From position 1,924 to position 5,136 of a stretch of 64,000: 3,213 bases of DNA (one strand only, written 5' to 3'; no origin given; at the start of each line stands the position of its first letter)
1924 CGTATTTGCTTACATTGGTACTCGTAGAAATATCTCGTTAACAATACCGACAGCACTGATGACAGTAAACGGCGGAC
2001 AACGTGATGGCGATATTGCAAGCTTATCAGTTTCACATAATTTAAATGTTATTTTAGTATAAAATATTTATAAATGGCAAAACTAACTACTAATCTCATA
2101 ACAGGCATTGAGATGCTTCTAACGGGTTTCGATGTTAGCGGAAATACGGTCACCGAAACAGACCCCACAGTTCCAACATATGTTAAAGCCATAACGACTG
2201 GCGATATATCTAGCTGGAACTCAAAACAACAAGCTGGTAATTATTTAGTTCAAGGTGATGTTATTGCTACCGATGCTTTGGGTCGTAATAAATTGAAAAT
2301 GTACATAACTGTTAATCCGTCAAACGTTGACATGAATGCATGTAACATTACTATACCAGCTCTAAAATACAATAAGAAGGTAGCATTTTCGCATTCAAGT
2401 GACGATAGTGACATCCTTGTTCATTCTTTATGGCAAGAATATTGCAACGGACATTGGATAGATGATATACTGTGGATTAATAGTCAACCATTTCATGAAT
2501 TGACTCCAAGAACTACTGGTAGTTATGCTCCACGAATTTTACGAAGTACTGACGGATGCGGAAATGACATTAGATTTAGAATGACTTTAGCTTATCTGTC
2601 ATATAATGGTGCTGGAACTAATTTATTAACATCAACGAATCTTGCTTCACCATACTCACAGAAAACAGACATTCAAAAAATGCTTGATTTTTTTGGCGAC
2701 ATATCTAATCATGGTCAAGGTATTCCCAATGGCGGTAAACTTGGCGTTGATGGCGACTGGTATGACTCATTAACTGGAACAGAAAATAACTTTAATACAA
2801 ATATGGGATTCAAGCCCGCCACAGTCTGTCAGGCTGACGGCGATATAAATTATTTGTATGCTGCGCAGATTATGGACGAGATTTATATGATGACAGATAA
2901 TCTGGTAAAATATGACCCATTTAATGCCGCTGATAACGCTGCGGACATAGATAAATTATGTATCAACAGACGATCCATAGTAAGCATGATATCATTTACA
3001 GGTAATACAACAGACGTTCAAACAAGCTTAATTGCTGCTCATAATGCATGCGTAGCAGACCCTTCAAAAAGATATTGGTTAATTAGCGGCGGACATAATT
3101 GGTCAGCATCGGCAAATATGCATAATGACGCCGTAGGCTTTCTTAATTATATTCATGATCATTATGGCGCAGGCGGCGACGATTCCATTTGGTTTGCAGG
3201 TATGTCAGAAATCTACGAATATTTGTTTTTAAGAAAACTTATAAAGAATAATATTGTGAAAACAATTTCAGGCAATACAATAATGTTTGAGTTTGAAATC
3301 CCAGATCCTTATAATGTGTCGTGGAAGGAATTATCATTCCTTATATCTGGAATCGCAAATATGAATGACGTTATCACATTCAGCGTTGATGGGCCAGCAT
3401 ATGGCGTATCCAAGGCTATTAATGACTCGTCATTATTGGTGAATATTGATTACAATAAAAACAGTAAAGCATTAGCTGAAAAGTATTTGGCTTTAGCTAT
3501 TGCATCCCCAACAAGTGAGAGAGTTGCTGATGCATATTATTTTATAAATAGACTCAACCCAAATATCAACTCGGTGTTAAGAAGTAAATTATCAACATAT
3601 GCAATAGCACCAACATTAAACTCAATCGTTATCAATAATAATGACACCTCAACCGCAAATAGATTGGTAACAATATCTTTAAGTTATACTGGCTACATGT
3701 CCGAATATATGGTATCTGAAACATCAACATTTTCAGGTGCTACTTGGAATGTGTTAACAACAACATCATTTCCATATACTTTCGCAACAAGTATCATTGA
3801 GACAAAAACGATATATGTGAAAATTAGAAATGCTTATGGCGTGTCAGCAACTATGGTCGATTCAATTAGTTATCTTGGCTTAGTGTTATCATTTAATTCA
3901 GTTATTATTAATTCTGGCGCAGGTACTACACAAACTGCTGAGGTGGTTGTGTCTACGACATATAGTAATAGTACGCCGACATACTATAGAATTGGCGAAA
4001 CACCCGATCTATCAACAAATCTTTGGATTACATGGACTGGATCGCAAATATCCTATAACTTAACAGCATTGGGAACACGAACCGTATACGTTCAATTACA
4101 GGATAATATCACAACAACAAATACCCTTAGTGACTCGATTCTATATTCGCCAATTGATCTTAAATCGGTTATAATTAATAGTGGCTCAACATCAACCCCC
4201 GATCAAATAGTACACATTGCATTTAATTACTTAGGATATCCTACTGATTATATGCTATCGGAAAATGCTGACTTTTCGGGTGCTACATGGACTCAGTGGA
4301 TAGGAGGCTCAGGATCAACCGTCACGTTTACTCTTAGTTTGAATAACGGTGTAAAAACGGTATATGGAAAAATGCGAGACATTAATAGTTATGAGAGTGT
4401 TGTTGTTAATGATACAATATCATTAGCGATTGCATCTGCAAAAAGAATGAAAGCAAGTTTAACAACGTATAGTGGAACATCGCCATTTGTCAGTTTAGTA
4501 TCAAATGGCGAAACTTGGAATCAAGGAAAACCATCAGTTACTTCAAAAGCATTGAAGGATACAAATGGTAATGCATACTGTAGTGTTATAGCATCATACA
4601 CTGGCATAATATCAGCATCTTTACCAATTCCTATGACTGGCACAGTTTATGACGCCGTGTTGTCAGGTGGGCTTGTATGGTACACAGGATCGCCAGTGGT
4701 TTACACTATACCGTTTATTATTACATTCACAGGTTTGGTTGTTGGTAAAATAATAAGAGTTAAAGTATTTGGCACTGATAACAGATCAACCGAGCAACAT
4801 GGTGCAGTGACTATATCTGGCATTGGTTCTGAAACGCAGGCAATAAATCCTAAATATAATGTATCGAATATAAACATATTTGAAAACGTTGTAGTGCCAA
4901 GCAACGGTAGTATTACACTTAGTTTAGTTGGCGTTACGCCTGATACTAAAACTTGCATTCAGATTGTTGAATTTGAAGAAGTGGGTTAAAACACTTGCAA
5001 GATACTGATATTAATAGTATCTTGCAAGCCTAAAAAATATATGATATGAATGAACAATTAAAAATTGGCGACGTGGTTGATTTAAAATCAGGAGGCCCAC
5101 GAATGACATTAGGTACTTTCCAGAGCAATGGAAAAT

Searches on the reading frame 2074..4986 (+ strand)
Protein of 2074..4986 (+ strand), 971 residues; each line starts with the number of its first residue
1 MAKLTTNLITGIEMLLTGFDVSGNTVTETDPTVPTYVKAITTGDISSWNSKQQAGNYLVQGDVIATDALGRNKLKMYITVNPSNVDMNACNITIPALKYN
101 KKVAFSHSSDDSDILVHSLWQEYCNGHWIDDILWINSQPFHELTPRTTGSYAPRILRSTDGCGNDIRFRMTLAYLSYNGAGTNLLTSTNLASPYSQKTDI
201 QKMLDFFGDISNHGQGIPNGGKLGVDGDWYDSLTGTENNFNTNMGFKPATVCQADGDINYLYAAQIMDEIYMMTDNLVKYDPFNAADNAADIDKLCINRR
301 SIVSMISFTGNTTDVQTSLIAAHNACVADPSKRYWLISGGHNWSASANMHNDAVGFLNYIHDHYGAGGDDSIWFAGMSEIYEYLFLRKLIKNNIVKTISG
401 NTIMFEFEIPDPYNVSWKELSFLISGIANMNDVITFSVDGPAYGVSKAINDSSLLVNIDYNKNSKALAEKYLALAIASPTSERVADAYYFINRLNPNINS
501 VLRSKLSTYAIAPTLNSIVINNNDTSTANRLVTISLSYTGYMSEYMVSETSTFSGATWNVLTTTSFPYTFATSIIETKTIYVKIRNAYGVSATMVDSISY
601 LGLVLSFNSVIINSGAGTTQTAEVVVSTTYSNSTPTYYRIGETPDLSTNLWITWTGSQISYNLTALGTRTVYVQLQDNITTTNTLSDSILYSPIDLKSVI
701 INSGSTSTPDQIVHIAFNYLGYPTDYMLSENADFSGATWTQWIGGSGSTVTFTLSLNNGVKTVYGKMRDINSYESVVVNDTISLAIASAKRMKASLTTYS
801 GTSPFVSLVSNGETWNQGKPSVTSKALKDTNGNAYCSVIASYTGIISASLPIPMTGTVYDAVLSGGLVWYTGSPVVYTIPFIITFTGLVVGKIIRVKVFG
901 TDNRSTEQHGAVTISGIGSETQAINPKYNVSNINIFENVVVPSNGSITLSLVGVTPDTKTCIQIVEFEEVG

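Call 16: search_protein_families(library=pfam, proteins=[window:2074-4986:+], max_evalue=0.001)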
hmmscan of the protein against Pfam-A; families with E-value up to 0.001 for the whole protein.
window:2074-4986:+ (971 aa): 1 family
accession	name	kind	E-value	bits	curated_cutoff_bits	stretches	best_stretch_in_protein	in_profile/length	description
PF15421.11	Polysacc_deac_3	-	3.9e-16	59.1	28.5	1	83-495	9-426/439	Putative polysaccharide deacetylase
